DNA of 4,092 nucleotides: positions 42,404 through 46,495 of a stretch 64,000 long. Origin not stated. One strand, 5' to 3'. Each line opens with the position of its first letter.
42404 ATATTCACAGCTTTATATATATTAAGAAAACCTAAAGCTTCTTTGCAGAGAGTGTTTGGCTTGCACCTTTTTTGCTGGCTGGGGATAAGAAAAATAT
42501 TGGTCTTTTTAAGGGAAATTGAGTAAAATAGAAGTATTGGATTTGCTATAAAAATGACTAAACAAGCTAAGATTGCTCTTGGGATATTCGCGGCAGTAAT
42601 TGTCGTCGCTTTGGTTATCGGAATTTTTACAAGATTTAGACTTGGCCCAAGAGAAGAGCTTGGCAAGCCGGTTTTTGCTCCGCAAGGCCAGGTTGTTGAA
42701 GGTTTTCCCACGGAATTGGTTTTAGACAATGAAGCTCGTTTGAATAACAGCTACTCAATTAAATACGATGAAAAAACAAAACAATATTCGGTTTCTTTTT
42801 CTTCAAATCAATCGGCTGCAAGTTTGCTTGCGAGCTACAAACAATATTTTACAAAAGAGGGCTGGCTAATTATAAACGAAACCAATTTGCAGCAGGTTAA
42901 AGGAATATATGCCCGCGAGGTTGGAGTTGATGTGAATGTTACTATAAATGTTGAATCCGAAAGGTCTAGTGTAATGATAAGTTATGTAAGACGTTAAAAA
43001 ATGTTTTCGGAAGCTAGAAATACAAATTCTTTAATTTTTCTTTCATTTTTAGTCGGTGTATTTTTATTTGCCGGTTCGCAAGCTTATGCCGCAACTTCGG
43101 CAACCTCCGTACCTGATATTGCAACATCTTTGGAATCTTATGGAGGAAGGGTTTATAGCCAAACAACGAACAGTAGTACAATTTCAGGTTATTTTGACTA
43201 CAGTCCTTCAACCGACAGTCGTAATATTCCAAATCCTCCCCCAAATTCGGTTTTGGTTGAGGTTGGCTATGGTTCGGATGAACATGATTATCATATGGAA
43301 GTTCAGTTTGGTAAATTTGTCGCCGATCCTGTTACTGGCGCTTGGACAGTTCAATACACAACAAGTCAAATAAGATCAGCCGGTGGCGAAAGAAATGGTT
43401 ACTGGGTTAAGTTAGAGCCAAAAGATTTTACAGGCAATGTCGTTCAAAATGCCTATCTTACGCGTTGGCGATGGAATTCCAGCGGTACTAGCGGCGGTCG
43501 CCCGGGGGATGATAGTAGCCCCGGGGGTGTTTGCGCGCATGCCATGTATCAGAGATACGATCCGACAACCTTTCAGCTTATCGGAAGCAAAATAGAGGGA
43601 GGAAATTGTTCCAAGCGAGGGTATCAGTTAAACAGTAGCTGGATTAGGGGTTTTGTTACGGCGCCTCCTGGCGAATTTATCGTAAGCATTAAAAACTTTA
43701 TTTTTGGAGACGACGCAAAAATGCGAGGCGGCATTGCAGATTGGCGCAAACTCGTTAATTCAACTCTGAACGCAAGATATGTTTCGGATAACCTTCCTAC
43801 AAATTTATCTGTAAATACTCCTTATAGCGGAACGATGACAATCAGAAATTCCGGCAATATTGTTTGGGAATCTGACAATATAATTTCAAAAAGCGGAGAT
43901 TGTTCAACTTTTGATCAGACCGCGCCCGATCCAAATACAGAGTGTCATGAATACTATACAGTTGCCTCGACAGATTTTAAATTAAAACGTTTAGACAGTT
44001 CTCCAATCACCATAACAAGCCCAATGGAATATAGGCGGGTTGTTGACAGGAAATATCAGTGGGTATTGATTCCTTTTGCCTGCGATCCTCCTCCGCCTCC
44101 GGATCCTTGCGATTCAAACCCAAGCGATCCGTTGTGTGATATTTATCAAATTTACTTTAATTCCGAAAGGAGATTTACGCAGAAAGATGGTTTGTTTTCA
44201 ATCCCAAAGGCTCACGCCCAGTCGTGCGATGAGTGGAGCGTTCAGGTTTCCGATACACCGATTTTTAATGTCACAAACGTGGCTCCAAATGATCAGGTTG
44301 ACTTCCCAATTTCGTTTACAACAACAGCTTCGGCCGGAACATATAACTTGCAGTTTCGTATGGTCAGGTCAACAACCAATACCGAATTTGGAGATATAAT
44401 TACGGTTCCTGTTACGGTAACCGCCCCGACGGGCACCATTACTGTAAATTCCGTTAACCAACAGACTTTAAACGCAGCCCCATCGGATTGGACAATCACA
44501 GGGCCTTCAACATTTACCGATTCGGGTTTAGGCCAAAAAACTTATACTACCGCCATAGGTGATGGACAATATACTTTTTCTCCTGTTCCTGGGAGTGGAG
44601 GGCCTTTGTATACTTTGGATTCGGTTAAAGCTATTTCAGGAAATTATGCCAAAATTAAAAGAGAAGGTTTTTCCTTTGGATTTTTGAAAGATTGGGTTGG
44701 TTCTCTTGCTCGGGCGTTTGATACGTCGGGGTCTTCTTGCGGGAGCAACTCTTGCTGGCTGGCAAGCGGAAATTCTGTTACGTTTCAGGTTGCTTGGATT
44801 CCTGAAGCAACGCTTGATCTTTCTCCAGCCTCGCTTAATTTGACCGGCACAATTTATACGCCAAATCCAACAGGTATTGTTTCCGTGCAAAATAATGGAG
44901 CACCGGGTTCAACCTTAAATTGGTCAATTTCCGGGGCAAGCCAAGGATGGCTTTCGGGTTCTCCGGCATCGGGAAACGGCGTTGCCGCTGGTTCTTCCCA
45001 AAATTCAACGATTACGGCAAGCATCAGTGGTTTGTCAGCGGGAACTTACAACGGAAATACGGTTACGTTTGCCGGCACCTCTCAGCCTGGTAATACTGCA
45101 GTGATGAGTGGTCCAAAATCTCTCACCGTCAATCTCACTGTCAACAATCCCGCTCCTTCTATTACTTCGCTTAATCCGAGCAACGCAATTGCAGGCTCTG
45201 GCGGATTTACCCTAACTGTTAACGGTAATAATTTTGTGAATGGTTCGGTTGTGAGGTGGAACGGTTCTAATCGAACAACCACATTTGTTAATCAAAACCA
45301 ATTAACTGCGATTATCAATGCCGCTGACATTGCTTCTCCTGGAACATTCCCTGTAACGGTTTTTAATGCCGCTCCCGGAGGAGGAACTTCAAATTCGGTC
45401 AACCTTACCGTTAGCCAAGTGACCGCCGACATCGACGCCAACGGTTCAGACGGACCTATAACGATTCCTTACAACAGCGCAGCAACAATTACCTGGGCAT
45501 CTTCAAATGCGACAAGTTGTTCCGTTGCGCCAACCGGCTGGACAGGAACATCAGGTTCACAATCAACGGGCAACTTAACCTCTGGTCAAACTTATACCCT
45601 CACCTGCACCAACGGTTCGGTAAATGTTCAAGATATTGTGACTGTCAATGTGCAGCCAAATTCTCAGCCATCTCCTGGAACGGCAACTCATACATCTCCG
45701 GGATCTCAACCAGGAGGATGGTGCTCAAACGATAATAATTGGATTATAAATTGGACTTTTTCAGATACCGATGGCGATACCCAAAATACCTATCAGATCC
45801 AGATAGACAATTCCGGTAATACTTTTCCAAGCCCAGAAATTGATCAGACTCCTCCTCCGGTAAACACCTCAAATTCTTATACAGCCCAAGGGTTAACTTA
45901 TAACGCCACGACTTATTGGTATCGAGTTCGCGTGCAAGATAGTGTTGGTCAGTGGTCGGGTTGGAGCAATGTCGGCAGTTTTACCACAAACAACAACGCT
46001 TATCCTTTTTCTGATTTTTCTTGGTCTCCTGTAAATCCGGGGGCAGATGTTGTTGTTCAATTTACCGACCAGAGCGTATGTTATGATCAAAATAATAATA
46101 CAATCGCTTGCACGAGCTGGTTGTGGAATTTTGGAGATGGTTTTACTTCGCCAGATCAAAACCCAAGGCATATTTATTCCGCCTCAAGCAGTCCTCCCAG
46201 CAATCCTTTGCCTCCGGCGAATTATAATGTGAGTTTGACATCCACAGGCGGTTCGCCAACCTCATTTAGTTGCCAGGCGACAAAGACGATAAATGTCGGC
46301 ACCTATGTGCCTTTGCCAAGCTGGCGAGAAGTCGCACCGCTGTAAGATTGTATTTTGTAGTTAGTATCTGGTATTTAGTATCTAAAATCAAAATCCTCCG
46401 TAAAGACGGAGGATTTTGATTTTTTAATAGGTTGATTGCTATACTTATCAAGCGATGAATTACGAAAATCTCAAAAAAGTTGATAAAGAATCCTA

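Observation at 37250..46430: Higher-GC accessory block of secreted and surface proteins inside a housekeeping region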

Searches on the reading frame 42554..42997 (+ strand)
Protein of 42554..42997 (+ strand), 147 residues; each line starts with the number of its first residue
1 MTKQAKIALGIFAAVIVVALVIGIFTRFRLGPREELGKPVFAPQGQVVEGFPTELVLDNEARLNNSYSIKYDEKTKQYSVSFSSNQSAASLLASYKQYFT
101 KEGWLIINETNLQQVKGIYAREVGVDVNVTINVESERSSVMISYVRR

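Call 4: search_protein_families(library=pfam, proteins=[window:42554-42997:+], max_evalue=0.01)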
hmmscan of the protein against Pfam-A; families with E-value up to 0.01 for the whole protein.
window:42554-42997:+ (147 aa): 0 families

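Call 9: search_protein_families(library=ncbifam, proteins=[window:42554-42997:+], max_evalue=0.1)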
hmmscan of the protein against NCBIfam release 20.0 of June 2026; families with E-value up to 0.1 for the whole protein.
window:42554-42997:+ (147 aa): 1 family
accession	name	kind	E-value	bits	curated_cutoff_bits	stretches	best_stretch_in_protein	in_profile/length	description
NF045844.1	BC85_0335_fam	subfamily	0.018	14.7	65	1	55-114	124-186/215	BC85_0335 family putative methyltransferase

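Call 34: search_protein_families(library=pfam, proteins=[window:42554-42997:+], max_evalue=1)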
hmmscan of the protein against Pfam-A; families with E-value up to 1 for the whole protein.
window:42554-42997:+ (147 aa): 2 families
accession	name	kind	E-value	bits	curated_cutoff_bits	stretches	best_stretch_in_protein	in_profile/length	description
PF12046.13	CCB1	-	0.036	13.9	25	1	69-123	21-78/168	Cofactor assembly of complex C subunit B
PF14334.11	DUF4390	-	0.17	11.8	27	1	61-117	63-123/161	Domain of unknown function (DUF4390)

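Call 81: search_protein_families(library=padloc, proteins=[window:42554-42997:+], max_evalue=0.01)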
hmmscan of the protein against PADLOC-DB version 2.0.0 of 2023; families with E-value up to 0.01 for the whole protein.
window:42554-42997:+ (147 aa): 0 families

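Call 82: search_protein_families(library=phrogs, proteins=[window:42554-42997:+], max_evalue=0.01)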
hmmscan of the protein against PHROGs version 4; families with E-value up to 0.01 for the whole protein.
window:42554-42997:+ (147 aa): 0 families

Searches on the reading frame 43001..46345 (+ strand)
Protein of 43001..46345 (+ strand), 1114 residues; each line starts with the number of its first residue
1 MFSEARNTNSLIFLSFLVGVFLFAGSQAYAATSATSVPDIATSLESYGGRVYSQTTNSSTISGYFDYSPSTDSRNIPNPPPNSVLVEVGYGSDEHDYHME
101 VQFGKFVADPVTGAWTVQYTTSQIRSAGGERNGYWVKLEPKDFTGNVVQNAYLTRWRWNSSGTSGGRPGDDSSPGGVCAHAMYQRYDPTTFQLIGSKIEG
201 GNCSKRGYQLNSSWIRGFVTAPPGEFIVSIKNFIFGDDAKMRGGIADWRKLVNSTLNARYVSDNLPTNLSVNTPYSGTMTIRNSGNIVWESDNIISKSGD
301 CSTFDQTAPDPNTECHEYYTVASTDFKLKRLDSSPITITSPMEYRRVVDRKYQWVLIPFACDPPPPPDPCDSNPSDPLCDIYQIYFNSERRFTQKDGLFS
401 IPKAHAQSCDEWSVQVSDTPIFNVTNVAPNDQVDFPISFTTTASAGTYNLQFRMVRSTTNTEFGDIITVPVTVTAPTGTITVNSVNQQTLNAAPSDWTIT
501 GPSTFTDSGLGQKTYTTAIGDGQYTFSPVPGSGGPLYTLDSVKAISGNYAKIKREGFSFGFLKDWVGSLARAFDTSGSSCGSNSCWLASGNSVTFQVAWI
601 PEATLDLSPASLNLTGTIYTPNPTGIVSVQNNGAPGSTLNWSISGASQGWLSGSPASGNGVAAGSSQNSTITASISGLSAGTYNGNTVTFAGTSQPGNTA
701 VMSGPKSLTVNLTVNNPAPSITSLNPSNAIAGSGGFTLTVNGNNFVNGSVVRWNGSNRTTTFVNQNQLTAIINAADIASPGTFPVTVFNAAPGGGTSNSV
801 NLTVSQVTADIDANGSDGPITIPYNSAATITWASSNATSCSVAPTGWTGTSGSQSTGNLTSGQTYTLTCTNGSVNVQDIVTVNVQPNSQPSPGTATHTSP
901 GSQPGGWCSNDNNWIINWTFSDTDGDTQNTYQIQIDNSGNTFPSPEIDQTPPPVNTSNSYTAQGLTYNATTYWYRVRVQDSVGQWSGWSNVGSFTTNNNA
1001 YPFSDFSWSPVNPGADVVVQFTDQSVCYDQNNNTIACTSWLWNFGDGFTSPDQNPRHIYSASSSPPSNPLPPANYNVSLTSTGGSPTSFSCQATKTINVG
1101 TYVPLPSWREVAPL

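Call 4: search_protein_families(library=pfam, proteins=[window:43001-46345:+], max_evalue=0.01)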
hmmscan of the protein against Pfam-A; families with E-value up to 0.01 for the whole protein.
window:43001-46345:+ (1114 aa): 3 families
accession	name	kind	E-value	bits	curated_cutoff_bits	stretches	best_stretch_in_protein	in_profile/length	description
PF25788.1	Ig_Rha78A_N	-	8.8e-08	32.8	27.4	1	916-996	22-101/105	Rha78A-like, N-terminal immunoglobulin domain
PF16158.11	N_BRCA1_IG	-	1.3e-06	29.3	28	1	416-473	52-108/108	Ig-like domain from next to BRCA1 gene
PF18911.6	PKD_4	-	0.00012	22.4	27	1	1032-1088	29-75/85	PKD domain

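Call 9: search_protein_families(library=ncbifam, proteins=[window:43001-46345:+], max_evalue=0.1)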
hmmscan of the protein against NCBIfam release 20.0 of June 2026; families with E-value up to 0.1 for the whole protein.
window:43001-46345:+ (1114 aa): 1 family
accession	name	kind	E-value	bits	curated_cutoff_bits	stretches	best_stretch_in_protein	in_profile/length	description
NF058597.1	CoaZ_rpt_PGGG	domain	1e-34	118.5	30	1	717-804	1-88/88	choice-of-anchor Z repeating domain-containing protein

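Call 81: search_protein_families(library=padloc, proteins=[window:43001-46345:+], max_evalue=0.01)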
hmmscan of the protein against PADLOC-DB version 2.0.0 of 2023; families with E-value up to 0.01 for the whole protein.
window:43001-46345:+ (1114 aa): 0 families

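Call 82: search_protein_families(library=phrogs, proteins=[window:43001-46345:+], max_evalue=0.01)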
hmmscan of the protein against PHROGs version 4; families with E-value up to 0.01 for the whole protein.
window:43001-46345:+ (1114 aa): 0 families
